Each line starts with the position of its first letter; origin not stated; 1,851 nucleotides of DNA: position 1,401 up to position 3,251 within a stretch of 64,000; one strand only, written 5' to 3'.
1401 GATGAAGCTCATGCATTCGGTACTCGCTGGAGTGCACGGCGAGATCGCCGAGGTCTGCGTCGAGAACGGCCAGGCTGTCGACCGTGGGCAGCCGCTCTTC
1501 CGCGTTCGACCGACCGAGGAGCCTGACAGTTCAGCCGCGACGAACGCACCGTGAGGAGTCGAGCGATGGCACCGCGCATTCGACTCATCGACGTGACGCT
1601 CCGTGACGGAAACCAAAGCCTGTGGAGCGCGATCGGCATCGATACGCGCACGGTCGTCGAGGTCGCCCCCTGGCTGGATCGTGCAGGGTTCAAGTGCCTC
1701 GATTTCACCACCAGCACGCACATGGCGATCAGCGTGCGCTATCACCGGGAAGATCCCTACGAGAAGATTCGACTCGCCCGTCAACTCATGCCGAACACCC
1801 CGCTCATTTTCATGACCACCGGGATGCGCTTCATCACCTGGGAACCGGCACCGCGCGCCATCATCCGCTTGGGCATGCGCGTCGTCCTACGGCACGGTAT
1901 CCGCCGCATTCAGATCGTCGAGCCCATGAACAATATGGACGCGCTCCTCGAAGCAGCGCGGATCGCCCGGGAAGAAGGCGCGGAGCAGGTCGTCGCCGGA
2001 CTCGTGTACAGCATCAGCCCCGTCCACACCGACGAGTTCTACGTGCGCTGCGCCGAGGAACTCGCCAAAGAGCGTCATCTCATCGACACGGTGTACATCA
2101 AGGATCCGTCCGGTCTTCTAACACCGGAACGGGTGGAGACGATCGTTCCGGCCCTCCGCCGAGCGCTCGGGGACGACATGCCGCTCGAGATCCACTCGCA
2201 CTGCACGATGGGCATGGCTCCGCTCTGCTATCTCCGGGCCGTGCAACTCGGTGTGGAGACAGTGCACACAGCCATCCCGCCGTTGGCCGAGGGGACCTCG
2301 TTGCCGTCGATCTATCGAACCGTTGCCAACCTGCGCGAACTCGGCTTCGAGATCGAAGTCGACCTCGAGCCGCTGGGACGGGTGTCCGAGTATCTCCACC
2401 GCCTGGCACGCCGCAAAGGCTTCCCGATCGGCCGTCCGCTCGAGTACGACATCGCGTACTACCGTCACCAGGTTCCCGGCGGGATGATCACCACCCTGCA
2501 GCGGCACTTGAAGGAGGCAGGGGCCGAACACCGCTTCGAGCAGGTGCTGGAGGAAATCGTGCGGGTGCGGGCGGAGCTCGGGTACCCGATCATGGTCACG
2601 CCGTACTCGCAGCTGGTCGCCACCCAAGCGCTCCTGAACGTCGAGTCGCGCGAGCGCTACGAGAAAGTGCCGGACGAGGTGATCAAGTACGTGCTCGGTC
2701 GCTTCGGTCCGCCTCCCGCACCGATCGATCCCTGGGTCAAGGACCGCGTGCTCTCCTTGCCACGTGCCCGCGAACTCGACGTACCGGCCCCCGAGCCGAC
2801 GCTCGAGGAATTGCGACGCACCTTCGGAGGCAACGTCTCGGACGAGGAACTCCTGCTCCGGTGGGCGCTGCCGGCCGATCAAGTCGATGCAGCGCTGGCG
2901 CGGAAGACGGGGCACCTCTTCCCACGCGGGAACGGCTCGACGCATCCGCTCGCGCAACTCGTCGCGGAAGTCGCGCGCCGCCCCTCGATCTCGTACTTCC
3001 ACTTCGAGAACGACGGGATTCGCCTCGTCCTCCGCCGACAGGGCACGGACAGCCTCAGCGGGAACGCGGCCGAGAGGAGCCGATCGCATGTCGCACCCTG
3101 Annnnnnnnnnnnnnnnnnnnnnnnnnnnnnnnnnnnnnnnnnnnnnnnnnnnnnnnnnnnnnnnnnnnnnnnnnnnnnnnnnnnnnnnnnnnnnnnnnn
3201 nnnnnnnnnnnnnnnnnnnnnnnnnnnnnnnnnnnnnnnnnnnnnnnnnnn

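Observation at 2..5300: Candidate phosphorylate-carboxylate-dephosphorylate-CoA-ligate pathway operon for an unknown substrate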

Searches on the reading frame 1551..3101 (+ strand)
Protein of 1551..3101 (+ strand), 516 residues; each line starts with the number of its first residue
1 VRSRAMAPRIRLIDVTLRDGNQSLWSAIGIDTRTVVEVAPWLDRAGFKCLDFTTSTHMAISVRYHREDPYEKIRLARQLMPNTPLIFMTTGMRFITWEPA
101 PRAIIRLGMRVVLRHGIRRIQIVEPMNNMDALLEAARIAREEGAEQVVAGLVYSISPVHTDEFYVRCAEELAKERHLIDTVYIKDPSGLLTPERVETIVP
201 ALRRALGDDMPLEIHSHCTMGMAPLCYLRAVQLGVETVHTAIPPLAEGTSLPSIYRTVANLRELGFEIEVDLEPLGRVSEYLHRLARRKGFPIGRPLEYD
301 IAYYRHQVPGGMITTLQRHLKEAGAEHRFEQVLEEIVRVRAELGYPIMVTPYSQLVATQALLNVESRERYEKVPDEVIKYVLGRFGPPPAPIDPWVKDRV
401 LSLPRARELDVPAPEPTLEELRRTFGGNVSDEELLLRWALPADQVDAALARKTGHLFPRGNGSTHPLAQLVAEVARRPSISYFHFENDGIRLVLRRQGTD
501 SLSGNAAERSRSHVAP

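Call 3: search_protein_families(library=pfam, proteins=[window:1551-3101:+])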
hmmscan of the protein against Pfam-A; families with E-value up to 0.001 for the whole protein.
window:1551-3101:+ (516 aa): 2 families
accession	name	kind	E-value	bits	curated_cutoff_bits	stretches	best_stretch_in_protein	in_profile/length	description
PF02436.23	PYC_OADA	-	1.8e-31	109.9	27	1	304-443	2-156/201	Conserved carboxylase domain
PF00682.25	HMGL-like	-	5.2e-14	52.7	29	1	9-280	1-258/260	HMGL-like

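Call 4: search_protein_families(library=ncbifam, proteins=[window:1551-3101:+])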
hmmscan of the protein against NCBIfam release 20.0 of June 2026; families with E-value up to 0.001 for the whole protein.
window:1551-3101:+ (516 aa): 24 families
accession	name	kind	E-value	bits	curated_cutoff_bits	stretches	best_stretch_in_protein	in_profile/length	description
NF006761.0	PRK09282.1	domain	9.8e-98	328.1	402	1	9-446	3-435/591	pyruvate carboxylase subunit B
TIGR01108.1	oadA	equivalog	6.3e-85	285.8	756.5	1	13-413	2-396/582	sodium-extruding oxaloacetate decarboxylase subunit alpha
NF008985.0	PRK12331.1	equivalog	7.7e-84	282.1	718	1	9-452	3-444/465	oxaloacetate decarboxylase subunit alpha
NF010644.0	PRK14041.1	equivalog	6e-83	279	734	1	11-439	4-428/467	pyruvate carboxylase subunit B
NF010643.0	PRK14040.1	subfamily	8.4e-66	222.7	892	1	8-436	5-428/595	oxaloacetate decarboxylase subunit alpha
NF009231.0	PRK12581.1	equivalog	7e-60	202.9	954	1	6-397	9-397/468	oxaloacetate decarboxylase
NF010645.0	PRK14042.1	equivalog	2.9e-58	198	1182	1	12-402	6-390/596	pyruvate carboxylase subunit B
NF008984.0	PRK12330.1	equivalog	1.1e-57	196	827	1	9-396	5-387/500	methylmalonyl-CoA carboxytransferase subunit 5S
NF009554.0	PRK12999.1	equivalog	5.1e-47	160.3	965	1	9-402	533-937/1147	pyruvate carboxylase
TIGR01235.1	pyruv_carbox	equivalog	3.6e-36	124.1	1114.45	1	9-401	530-933/1143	pyruvate carboxylase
TIGR03217.1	4OH_2_O_val_ald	equivalog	2.3e-14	53.3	286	1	9-282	2-261/334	4-hydroxy-2-oxovalerate aldolase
NF006049.0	PRK08195.1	subfamily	1.8e-13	50.2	229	1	7-285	5-269/344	4-hyroxy-2-oxovalerate/4-hydroxy-2-oxopentanoic acid aldolase,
NF002085.0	PRK00915.1-2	subfamily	1.5e-12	47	517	1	178-285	168-274/504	2-isopropylmalate synthase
TIGR02660.1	nifV_homocitr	equivalog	6.5e-11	42.1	462.9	1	161-288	140-265/365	homocitrate synthase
TIGR02090.1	LEU1_arch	subfamily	9.3e-10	38.1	484.75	1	177-287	154-263/363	isopropylmalate/citramalate/homocitrate synthases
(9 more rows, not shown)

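Call 16: find_homologous_proteins(query=window:1551-3101:+, max_evalue=1e-20)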
Query window:1551-3101:+ (516 aa): 6898 proteins with E <= 1e-20 among 8000 candidates; the best 120 are listed.
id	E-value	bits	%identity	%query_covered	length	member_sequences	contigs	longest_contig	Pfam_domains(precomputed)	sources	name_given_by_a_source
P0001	0.0e+0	1149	100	99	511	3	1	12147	PF00682.26,PF02436.24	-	-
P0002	0.0e+0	1024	90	97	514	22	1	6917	PF00682.26,PF02436.24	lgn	-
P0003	1.3e-297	1006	89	96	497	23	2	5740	PF00682.26,PF02436.24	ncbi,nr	ncbi:MAG: biotin carboxyl carrier protein [Thermomicrobium sp.]|nr:biotin carboxyl carrier protein [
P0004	8.0e-293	990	88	96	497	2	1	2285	PF00682.26,PF02436.24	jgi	jgi:oxaloacetate decarboxylase alpha subunit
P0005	7.3e-290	980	86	97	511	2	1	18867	PF00682.26,PF02436.24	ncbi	-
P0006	4.1e-287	971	85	96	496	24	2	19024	PF00682.26,PF02436.24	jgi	-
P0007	7.2e-259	878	80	95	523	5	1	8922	PF00682.26,PF02436.24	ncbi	-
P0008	2.0e-250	850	77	95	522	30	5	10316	PF00682.26,PF02436.24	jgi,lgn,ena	-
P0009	2.4e-248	843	76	95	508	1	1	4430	PF00682.26,PF02436.24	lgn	-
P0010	5.6e-243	825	75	95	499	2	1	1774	PF00682.26,PF02436.24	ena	-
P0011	5.3e-204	697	64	95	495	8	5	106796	PF00682.26,PF02436.24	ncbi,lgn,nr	ncbi:MAG: biotin carboxyl carrier protein [Armatimonadota bacterium]|nr:biotin carboxyl carrier prot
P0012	1.3e-193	663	61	96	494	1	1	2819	PF00682.26,PF02436.24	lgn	-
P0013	1.0e-182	627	59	96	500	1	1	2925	PF00682.26,PF02436.24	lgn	-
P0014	2.1e-171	589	56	95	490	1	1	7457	PF00682.26,PF02436.24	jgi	jgi:oxaloacetate decarboxylase alpha subunit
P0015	5.9e-171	588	53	95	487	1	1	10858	PF00682.26,PF02436.24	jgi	jgi:oxaloacetate decarboxylase (Na+ extruding) subunit alpha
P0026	1.5e-164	567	52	94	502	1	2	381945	PF00682.26,PF02436.24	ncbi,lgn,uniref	ncbi:carboxylase [Polaromonas hydrogenivorans]|uniref:Carboxylase n=1 Tax=Polaromonas hydrogenivoran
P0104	2.0e-159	550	50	95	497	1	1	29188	PF00682.26,PF02436.24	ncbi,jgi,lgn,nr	ncbi:MAG: xccA [Ramlibacter sp.]|jgi:oxaloacetate decarboxylase alpha subunit|nr:xccA [Ramlibacter s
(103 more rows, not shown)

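Call 17: find_encoding_contigs(protein=P0011, flank=10000, max_places=2)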
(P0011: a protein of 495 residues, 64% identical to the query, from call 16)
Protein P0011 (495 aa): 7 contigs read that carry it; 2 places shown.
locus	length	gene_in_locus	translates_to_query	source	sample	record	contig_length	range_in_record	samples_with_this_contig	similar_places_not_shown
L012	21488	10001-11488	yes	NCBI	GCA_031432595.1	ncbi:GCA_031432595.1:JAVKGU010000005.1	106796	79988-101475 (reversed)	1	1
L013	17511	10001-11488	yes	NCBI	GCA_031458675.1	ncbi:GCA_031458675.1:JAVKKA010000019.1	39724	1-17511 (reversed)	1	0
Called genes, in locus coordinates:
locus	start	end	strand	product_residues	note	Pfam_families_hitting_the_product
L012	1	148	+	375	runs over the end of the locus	PF05343:Peptidase_M42 (faint), PF01546:Peptidase_M20, PF07687:M20_dimer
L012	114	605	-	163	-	PF13302:Acetyltransf_3 (weak), PF00583:Acetyltransf_1, PF13673:Acetyltransf_10, PF13508:Acetyltransf_7, PF08445:FR47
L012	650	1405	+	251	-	PF01416:PseudoU_synth_1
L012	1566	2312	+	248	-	PF01209:Ubie_methyltran, PF13489:Methyltransf_23, PF01135:PCMT (weak), PF13847:Methyltransf_31, PF08241:Methyltransf_11, PF08242:Methyltransf_12, PF13649:Methyltransf_25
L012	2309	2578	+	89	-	PF06135:IreB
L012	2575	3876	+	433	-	PF00275:EPSP_synthase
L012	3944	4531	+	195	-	PF01058:Oxidored_q6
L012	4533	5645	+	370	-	PF00346:Complex1_49kDa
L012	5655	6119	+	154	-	PF13183:Fer4_8 (faint), PF13187:Fer4_9 (faint), PF12837:Fer4_6 (faint), PF13237:Fer4_10 (weak), PF14697:Fer4_21 (weak), PF12838:Fer4_7, PF13484:Fer4_16 (faint), PF00037:Fer4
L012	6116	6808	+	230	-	PF00329:Complex1_30kDa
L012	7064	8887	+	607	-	PF27448:Rph_4th (weak), PF00391:PEP-utilizers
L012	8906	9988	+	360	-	PF01326:PPDK_N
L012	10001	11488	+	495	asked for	PF00682:HMGL-like, PF02436:PYC_OADA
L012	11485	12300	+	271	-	PF00702:Hydrolase, PF13344:Hydrolase_6, PF13242:Hydrolase_like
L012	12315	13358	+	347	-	PF08240:ADH_N, PF00107:ADH_zinc_N, PF13602:ADH_zinc_N_2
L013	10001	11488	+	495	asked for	PF00682:HMGL-like, PF02436:PYC_OADA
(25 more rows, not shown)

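Call 18: find_encoding_contigs(protein=P0026, flank=10000, max_places=2)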
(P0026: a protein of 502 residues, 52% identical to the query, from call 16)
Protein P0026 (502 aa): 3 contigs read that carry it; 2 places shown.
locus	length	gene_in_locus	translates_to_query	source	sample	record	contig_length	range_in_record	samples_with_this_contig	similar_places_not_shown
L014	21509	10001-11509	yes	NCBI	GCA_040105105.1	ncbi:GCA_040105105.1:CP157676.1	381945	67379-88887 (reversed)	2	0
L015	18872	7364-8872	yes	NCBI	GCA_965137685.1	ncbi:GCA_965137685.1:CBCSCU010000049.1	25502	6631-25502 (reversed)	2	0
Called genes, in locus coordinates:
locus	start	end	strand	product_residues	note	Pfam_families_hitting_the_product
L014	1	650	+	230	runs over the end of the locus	PF03050:DDE_Tnp_IS66 (faint), PF00665:rve (weak), PF13610:DDE_Tnp_IS240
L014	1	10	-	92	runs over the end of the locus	PF04954:SIP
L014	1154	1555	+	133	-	PF01272:GreA_GreB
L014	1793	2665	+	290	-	-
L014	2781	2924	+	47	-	PF00582:Usp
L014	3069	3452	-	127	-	PF00816:Histone_HNS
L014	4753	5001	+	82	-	PF04313:HSDR_N (weak)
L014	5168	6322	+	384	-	PF13458:Peripla_BP_6, PF13433:Peripla_BP_5 (faint), PF01094:ANF_receptor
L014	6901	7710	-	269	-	PF09339:HTH_IclR, PF01614:IclR_C (weak)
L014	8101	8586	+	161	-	PF00364:Biotin_lipoyl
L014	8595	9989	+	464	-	PF00289:Biotin_carb_N, PF02222:ATP-grasp (faint), PF02786:CPSase_L_D2, PF07478:Dala_Dala_lig_C, PF02785:Biotin_carb_C, PF18603:LAL_C2 (weak)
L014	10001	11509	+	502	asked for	PF00682:HMGL-like, PF02436:PYC_OADA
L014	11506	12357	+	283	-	PF13344:Hydrolase_6, PF00702:Hydrolase (weak), PF13242:Hydrolase_like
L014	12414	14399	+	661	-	PF16177:ACAS_N, PF00501:AMP-binding, PF13193:AMP-binding_C (weak)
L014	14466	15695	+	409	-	PF06792:UPF0261, PF23189:UPF0261_C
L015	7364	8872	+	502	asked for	PF00682:HMGL-like, PF02436:PYC_OADA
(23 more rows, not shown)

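Call 19: find_encoding_contigs(protein=P0104, flank=10000, max_places=2)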
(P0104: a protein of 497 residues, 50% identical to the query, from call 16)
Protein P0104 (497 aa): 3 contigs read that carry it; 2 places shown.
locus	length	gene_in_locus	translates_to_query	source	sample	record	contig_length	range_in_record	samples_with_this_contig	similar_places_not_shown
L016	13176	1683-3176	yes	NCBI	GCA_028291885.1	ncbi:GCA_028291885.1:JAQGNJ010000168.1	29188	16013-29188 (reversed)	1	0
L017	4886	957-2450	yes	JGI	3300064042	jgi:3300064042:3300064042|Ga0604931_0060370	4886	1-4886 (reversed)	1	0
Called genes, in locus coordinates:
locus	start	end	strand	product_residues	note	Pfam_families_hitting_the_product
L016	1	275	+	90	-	PF00364:Biotin_lipoyl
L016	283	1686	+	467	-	PF00289:Biotin_carb_N, PF02786:CPSase_L_D2, PF07478:Dala_Dala_lig_C, PF02785:Biotin_carb_C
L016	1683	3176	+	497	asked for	PF00682:HMGL-like (weak), PF02436:PYC_OADA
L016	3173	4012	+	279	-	PF00702:Hydrolase, PF13344:Hydrolase_6, PF13242:Hydrolase_like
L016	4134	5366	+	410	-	PF06792:UPF0261, PF23189:UPF0261_C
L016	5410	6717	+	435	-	PF13458:Peripla_BP_6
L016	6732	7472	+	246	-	PF00005:ABC_tran, PF12399:BCA_ABC_TP_C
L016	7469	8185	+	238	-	PF00005:ABC_tran, PF13304:AAA_21 (faint)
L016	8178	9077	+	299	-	PF02653:BPD_transp_2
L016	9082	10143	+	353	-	PF02653:BPD_transp_2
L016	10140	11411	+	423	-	PF01425:Amidase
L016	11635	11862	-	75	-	-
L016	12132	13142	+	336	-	PF00535:Glycos_transf_2, PF13641:Glyco_tranf_2_3, PF13632:Glyco_trans_2_3 (weak)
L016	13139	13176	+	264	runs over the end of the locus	PF01061:ABC2_membrane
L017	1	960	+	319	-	?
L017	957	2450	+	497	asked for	PF00682:HMGL-like (weak), PF02436:PYC_OADA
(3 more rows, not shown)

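Call 49: find_related_loci(query=A1, collection=genome_contigs, flank=10000)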
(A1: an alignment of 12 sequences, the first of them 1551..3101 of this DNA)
Query A1 (516 aa) in genome_contigs; peptide patterns used: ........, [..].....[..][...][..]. (x = any residue, [..] = any of these).
599 stretches matched a pattern (row limit reached: there are more); 587 encode a relative of the query (tblastn E <= 1e-3); the best 80 are kept; 80 distinct loci.
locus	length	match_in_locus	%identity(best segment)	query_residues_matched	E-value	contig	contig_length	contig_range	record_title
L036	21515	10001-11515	90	3-507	0e+0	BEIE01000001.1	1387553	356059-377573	Bacterium HR28 DNA, contig: NODE_3_1, isolate: HRbin28, whole genome shotgun sequence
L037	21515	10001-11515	89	3-507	0e+0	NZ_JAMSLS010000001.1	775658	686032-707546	Thermomicrobium sp. CFH 73360 Scaffold1, whole genome shotgun sequence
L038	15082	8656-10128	77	6-497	0e+0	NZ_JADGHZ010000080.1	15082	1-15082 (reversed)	MAG: Sphaerobacter sp. isolate HOG56 NODE_2483_length_15082_cov_22.231262, whole genome shotgun sequence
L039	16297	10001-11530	63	6-516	0e+0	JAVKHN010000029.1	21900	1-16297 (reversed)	MAG: Candidatus Sysuimicrobium calidum isolate HHBFW-2_201803_bins_120 HHBFW-2_201803_bins_120_scaffold_29, whole genome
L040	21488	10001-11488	52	2-501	3e-166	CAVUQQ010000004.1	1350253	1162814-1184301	MAG: uncultured Alphaproteobacteria bacterium isolate MFD01299.bin.2.108 genome assembly, contig: contig_26739, whole ge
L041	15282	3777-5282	50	2-507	7e-165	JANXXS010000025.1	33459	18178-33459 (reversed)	MAG: Burkholderiales bacterium isolate GL140_3_metabat_180 GL140_3_k141_1238078, whole genome shotgun sequence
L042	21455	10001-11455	50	10-498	9e-164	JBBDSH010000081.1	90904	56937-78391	MAG: Gammaproteobacteria bacterium isolate LejiaC_57_24 Lejia_C_565_length_90904_cov_14, whole genome shotgun sequence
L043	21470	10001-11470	50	7-500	1e-163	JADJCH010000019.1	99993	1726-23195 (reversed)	MAG: Burkholderiales bacterium isolate Aved_18-Q3-R54-62_BATAC.321_sub tig00027291-10-997080, whole genome shotgun seque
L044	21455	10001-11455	52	10-498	3e-163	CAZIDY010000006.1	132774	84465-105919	MAG TPA_asm: uncultured Limnobacter sp. isolate binchicken_co350_89 genome assembly, contig: NODE_161_length_132774_cov_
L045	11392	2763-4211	51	9-495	2e-160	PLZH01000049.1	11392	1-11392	MAG: Burkholderiales bacterium isolate palsa_1002 73.20120700_P3D.169_contig_30722, whole genome shotgun sequence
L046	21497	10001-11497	47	10-512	1e-159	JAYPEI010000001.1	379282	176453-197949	MAG: Enterobacteriaceae bacterium isolate 139580_S181_metabat_bins_2.tsv.003 NODE_1_length_379282_cov_7.184119, whole ge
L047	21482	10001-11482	50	7-504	9e-160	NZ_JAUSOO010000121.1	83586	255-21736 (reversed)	MAG: Hydrogenophaga sp. isolate E21_maxbin.007 E21_k141_264621, whole genome shotgun sequence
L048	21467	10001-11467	52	4-496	2e-159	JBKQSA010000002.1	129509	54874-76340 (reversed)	MAG: Steroidobacteraceae bacterium isolate MGr3G3H3I__bin_42 MGr3G3H3I_000000001645, whole genome shotgun sequence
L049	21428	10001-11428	53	10-490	2e-159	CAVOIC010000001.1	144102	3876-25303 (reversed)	MAG: uncultured Gammaproteobacteria bacterium isolate MFD10007.bin.2.125 genome assembly, contig: contig_12329, whole ge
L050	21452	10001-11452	47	10-497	3e-159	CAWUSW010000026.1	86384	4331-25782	MAG: uncultured Pseudomonadales bacterium isolate HER22_SLC_100_bin_56_1 genome assembly, contig: HER22_SLC_100_bin_56-r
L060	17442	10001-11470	47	2-495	7e-156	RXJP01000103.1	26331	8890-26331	MAG: Rhodocyclaceae bacterium isolate AWTP1-18 sample_65_scaffold_375, whole genome shotgun sequence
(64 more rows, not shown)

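Call 52: search_solved_structures(query=window:1566-3101:+, max_evalue=1e-10)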
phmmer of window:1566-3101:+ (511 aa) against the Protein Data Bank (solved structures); distinct sequences matched with E-value up to 1e-10: 29.
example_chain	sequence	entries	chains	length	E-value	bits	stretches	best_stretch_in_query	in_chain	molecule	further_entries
5ks8_C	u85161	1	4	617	3.9e-65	223.8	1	4-451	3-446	Pyruvate carboxylase subunit beta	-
2nx9_A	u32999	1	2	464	3.4e-61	210.8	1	4-414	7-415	Oxaloacetate decarboxylase 2, subunit alpha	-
1s3h_A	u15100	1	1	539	9.6e-50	173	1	5-393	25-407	transcarboxylase 5S subunit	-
1rqb_A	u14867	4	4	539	3.9e-49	171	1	5-393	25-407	transcarboxylase 5S subunit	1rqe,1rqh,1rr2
1u5j_A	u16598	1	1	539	5.3e-49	170.6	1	5-393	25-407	transcarboxylase 5S subunit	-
9ueq_A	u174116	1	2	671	6.6e-34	120.8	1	5-385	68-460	Pyruvate carboxylase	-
9ubg_A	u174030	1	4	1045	1.6e-33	119.5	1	5-385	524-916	Pyruvate carboxylase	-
9vmh_A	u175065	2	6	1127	1.9e-33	119.2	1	5-385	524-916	Pyruvate carboxylase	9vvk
4jx4_A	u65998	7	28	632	2.2e-32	115.7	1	4-386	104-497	Pyruvate carboxylase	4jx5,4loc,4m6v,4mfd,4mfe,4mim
2qf7_A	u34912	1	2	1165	7.1e-32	114.1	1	4-386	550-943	Pyruvate carboxylase protein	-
4jx6_A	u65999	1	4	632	1.1e-31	113.5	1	4-386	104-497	Pyruvate carboxylase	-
3tw6_A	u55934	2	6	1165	3.5e-31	111.8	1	4-386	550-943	Pyruvate carboxylase protein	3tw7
3hb9_A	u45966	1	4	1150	4.7e-30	108.1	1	5-362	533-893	Pyruvate carboxylase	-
5vz0_A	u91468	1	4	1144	6.7e-30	107.6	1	5-362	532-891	Pyruvate carboxylase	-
5vyw_A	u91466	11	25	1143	9.2e-30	107.1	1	5-362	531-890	Pyruvate carboxylase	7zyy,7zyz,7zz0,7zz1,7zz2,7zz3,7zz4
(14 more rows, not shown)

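Call 64: find_homologous_proteins(query=L060:10001-11479:+, max_evalue=1e-100)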
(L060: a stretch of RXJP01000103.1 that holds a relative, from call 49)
Query L060:10001-11479:+ (493 aa): 4387 proteins with E <= 1e-100 among 8000 candidates; the best 120 are listed.
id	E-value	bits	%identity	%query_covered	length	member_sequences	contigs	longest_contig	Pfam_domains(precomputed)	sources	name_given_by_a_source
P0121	0.0e+0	1085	100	99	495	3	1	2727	PF00682.26,PF02436.24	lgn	-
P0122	9.7e-280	946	86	99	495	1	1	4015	PF00682.26,PF02436.24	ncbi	-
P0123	4.7e-212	723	65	99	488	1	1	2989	PF00682.26,PF02436.24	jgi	jgi:oxaloacetate decarboxylase alpha subunit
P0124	1.1e-204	699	62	98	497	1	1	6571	PF00682.26,PF02436.24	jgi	jgi:oxaloacetate decarboxylase alpha subunit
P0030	3.7e-191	654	60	98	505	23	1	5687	PF00682.26,PF02436.24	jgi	jgi:oxaloacetate decarboxylase (Na+ extruding) subunit alpha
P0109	5.9e-191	654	59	98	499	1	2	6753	PF00682.26,PF02436.24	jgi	jgi:oxaloacetate decarboxylase (Na+ extruding) subunit alpha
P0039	2.1e-190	652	59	98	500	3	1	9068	PF00682.26,PF02436.24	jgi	jgi:oxaloacetate decarboxylase (Na+ extruding) subunit alpha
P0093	5.8e-190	650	59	98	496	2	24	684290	PF00682.26,PF02436.24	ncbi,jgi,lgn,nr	ncbi:MAG: biotin carboxyl carrier protein [Burkholderiales bacterium]|jgi:oxaloacetate decarboxylase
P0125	2.0e-189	648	60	98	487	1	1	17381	PF00682.26,PF02436.24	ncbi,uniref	ncbi:hypothetical protein [Shimia sp.]|uniref:hypothetical protein n=1 Tax=Shimia sp. TaxID=1954381 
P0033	6.8e-189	647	59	98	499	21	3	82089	PF00682.26,PF02436.24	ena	-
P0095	1.4e-188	646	59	98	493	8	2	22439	PF00682.26,PF02436.24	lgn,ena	-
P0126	3.0e-188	645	59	98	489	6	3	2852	PF00682.26,PF02436.24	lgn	-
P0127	3.2e-188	644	59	98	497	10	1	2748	PF00682.26,PF02436.24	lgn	-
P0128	3.8e-188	644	58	99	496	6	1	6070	PF00682.26,PF02436.24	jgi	-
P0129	1.1e-187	643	59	98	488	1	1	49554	PF00682.26,PF02436.24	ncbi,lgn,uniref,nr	ncbi:carboxylase [Sinisalibacter aestuarii]|uniref:Carboxylase n=1 Tax=Sinisalibacter aestuarii TaxI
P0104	3.0e-184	631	57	99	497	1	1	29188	PF00682.26,PF02436.24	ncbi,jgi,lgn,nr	ncbi:MAG: xccA [Ramlibacter sp.]|jgi:oxaloacetate decarboxylase alpha subunit|nr:xccA [Ramlibacter s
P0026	1.4e-183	629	58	98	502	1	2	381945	PF00682.26,PF02436.24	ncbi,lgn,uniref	ncbi:carboxylase [Polaromonas hydrogenivorans]|uniref:Carboxylase n=1 Tax=Polaromonas hydrogenivoran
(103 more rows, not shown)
